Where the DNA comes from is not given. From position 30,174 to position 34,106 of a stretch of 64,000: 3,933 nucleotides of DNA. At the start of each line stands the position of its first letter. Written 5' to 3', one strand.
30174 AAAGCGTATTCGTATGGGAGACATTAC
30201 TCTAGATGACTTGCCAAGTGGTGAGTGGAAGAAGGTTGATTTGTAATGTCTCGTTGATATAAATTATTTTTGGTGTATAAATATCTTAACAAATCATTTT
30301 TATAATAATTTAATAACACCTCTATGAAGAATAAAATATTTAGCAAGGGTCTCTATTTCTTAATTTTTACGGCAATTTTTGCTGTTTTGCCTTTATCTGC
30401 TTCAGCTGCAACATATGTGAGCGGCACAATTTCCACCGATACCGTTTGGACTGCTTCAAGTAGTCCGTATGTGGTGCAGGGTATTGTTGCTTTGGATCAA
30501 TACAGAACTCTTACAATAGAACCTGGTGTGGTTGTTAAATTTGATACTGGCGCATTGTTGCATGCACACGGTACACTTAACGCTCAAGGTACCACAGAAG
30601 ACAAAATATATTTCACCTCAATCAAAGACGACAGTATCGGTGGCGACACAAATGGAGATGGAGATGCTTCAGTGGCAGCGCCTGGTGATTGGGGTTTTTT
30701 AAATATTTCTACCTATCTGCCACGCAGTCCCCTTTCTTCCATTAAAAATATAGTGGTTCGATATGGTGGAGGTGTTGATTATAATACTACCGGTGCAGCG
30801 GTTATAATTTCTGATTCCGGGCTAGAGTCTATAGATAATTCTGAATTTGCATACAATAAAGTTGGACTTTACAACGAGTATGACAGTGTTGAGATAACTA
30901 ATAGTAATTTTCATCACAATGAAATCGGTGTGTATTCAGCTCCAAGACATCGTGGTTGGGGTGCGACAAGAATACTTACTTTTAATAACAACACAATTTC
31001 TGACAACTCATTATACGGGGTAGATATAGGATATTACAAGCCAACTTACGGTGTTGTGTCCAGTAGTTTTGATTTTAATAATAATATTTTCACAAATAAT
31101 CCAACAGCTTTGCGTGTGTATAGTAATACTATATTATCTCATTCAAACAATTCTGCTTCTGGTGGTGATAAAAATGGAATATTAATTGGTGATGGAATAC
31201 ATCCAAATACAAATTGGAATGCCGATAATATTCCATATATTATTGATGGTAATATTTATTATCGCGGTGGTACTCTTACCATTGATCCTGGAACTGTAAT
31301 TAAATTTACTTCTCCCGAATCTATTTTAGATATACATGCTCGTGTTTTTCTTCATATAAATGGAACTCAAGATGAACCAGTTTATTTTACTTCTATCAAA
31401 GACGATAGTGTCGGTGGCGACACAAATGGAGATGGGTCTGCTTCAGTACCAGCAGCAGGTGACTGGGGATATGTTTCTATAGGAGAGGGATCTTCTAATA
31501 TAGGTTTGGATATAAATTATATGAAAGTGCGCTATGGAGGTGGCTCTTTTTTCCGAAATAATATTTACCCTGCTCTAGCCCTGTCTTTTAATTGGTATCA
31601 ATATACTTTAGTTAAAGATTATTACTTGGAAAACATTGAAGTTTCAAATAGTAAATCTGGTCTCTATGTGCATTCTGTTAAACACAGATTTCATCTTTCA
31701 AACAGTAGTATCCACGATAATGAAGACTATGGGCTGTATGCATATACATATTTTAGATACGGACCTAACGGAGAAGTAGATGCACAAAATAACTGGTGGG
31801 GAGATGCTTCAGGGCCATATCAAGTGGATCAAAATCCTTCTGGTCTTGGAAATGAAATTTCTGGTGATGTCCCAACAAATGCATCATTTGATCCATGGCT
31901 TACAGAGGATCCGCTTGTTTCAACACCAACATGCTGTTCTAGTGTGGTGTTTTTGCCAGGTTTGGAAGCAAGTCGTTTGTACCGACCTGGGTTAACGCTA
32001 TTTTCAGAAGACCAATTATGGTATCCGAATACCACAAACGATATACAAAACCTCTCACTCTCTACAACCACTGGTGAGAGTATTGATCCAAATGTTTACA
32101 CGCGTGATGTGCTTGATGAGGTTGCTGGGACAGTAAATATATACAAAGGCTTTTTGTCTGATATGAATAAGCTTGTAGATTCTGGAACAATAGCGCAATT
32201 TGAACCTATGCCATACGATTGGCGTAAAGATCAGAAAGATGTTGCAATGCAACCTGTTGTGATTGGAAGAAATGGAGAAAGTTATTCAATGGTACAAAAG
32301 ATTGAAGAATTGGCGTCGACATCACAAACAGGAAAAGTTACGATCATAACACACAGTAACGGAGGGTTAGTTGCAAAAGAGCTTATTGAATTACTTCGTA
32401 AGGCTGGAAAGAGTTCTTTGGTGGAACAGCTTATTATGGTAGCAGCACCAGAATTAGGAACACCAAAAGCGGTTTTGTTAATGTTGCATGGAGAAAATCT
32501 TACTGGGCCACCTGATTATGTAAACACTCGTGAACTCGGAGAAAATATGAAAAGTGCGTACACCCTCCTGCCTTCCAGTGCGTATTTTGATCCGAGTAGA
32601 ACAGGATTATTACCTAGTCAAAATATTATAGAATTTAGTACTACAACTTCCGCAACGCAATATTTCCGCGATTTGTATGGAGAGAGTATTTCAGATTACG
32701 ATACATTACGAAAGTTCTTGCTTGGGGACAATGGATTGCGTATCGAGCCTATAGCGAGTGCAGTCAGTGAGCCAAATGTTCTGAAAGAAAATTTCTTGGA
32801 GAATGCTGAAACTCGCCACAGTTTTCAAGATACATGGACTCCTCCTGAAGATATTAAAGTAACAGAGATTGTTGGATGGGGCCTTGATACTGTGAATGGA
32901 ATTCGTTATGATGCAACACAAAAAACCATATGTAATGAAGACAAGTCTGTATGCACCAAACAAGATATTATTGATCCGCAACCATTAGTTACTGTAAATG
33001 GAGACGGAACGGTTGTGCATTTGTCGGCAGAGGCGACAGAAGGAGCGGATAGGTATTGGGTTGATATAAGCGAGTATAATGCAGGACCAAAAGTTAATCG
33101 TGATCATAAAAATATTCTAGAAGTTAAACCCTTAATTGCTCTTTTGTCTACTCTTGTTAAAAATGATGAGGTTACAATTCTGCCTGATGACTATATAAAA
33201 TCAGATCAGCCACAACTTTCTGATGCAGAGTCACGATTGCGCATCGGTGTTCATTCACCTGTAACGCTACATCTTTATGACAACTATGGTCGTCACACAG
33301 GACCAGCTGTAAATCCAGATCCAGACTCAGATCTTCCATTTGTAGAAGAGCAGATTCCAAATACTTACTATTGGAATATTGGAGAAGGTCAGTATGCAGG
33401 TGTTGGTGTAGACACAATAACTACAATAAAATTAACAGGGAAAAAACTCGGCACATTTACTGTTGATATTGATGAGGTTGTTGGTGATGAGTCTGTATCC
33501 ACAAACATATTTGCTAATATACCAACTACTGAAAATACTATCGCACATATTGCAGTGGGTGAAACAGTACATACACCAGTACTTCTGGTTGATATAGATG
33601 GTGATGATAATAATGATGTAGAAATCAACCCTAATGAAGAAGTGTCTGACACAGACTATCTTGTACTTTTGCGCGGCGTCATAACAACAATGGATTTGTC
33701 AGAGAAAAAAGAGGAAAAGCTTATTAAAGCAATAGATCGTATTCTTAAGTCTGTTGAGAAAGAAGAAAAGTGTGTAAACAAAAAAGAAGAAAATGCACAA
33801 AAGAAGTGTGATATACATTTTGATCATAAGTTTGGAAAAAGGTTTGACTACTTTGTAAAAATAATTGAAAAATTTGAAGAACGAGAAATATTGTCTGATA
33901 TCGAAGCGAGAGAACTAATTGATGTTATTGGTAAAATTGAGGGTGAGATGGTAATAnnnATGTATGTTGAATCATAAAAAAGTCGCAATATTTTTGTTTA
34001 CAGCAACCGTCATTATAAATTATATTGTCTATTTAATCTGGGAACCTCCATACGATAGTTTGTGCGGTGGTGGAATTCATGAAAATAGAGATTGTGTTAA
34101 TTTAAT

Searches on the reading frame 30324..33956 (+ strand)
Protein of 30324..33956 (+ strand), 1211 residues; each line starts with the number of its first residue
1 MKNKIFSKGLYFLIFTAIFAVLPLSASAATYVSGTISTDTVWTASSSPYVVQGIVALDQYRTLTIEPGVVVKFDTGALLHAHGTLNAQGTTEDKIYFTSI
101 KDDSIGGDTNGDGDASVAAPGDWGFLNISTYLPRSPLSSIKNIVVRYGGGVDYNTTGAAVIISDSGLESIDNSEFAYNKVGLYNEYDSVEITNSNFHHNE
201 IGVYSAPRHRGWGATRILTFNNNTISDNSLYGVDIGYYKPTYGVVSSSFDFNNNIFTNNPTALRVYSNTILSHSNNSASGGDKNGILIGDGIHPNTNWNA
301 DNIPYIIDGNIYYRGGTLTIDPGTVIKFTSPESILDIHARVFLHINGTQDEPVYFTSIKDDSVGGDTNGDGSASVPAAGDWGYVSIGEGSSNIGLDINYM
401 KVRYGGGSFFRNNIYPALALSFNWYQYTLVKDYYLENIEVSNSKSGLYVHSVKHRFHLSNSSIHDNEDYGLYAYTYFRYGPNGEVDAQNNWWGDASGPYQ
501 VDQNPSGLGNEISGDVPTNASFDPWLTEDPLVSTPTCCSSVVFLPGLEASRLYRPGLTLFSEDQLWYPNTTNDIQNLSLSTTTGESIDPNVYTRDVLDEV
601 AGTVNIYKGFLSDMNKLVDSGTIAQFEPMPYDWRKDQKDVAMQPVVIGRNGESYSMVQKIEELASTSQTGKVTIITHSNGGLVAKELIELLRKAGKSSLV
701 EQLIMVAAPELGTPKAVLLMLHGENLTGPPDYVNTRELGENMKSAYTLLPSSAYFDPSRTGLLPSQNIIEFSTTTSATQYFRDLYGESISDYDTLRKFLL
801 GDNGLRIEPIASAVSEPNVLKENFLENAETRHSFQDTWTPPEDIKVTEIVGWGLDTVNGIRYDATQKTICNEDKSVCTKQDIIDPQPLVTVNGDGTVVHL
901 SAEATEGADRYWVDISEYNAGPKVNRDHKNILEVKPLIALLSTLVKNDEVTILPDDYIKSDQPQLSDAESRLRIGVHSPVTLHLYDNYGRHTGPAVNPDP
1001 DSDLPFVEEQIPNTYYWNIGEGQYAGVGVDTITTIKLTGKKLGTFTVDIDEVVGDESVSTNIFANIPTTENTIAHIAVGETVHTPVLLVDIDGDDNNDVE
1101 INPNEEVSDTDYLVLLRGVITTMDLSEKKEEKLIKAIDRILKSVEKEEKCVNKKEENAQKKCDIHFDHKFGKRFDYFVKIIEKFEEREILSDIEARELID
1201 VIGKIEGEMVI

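Call 14: search_protein_families(library=pfam, proteins=[window:30324-33956:+], max_evalue=0.1)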
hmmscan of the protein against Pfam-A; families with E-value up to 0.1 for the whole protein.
window:30324-33956:+ (1211 aa): 6 families
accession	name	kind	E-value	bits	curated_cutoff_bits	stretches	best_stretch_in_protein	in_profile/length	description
PF02450.21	LCAT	-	3.4e-16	59.9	21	1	627-904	88-358/392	Lecithin:cholesterol acyltransferase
PF13229.12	Beta_helix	-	2.6e-09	37.3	25.9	1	154-293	20-149/158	Right handed beta helix region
PF24096.1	DUF7379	-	2e-07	31.6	33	1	656-714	57-116/191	Domain of unknown function (DUF7379)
PF07819.20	PGAP1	-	0.00089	19.5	24.3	1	656-714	75-133/233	PGAP1-like alpha/beta domain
PF02089.21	Palm_thioest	-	0.0096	16.1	26.8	1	657-804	62-170/254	Palmitoyl protein thioesterase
PF05990.18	DUF900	-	0.0096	15.8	20.5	1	658-711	82-137/232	Alpha/beta hydrolase of unknown function (DUF900)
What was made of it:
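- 30324..31981 (+): Constant N-terminal part of the giant gene (signal peptide plus right-handed beta-helix region, about aa 1-552). Pfam Beta_helix hit (call 14).
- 31982..33959 (+): Variable C-terminal module 'A' of the giant gene: LCAT-type alpha/beta-hydrolase (HSNGG Ser677, GDGTV, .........), a beta-rich region and helical tail A. Pfam LCAT E 3e-16 (call 14).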

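Call 20: find_related_loci(query=window:30324-33956:+, collection=genome_contigs, flank=10000)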
Query window:30324-33956:+ (1211 aa) in genome_contigs; peptide patterns used: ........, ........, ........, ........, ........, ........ (x = any residue, [..] = any of these).
153 stretches matched a pattern; 10 encode a relative of the query (tblastn E <= 1e-3); 10 distinct loci.
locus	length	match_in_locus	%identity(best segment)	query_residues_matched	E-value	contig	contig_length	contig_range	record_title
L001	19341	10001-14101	29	32-537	4e-24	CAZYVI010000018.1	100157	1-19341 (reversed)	MAG TPA_asm: uncultured Anaerolineales bacterium isolate binchicken_co179_13 genome assembly, contig: NODE_906_length_10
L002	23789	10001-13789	28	32-537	4e-22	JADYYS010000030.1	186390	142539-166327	MAG: Ardenticatenales bacterium isolate SJ541 c_000000525051, whole genome shotgun sequence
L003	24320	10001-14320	36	426-537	5e-11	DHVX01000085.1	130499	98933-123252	MAG TPA_asm: Bacteroidales bacterium UBA5197 UBA5197_contig_2457, whole genome shotgun sequence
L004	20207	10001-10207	49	30-99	1e-10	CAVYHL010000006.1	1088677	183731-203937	MAG: Candidatus Bathyarchaeota archaeon isolate MFD03726.bin.1.104 genome assembly, contig: contig_19721, whole genome s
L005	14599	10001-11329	58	458-526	7e-9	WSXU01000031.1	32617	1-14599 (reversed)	MAG: Bacteroidetes bacterium isolate X3_MaxBin.031 scaffold_881, whole genome shotgun sequence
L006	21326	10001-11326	57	458-526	6e-9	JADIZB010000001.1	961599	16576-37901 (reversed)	MAG: Bacteroidales bacterium isolate AalE_18-Q3-R2-46_MAXAC.025 tig00000767-10-9601290, whole genome shotgun sequence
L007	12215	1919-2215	30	440-532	2e-7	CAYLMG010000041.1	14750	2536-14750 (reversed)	MAG TPA_asm: uncultured Pirellulales bacterium isolate SRP068000_co4_18 genome assembly, contig: NODE_5201_length_14750_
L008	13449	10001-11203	52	446-528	3e-7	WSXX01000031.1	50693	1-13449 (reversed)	MAG: Bacteroidetes bacterium isolate X3_MetaBAT.13 scaffold_472, whole genome shotgun sequence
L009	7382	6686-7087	27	437-574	5e-7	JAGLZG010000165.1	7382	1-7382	MAG: Nanoarchaeota archaeon isolate RS_13_58 ZL320.bin.58.fa_165, whole genome shotgun sequence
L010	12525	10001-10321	33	462-565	1e-6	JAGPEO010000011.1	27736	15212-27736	MAG: Phycisphaerae bacterium isolate Gw_SlDig_bin_12 Gw_SlDig_2632_length_27736_cov_8.002717, whole genome shotgun seque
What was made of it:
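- Tried and rejected: A genome_contigs scan with the giant protein gave only distant beta-helix relatives (call 20).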

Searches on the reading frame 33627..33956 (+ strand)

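Call 49: search_protein_families(library=pfam, proteins=[window:33627-33956:+], max_evalue=1)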
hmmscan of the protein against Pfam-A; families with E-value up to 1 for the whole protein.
window:33627-33956:+ (110 aa): 3 families
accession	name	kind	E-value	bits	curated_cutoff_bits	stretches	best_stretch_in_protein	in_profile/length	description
PF04320.19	YggL_50S_bp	-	0.054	14.9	27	1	22-100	21-100/102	YggL 50S ribosome-binding protein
PF24946.1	Fn3_Dep-1_4th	-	0.055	13.9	27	1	32-78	38-84/100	Dep-1 fourth Fn3-like domain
PF23857.1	Phage_TAC_19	-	0.13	12.8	27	1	29-104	15-88/109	Phage tail chaperone protein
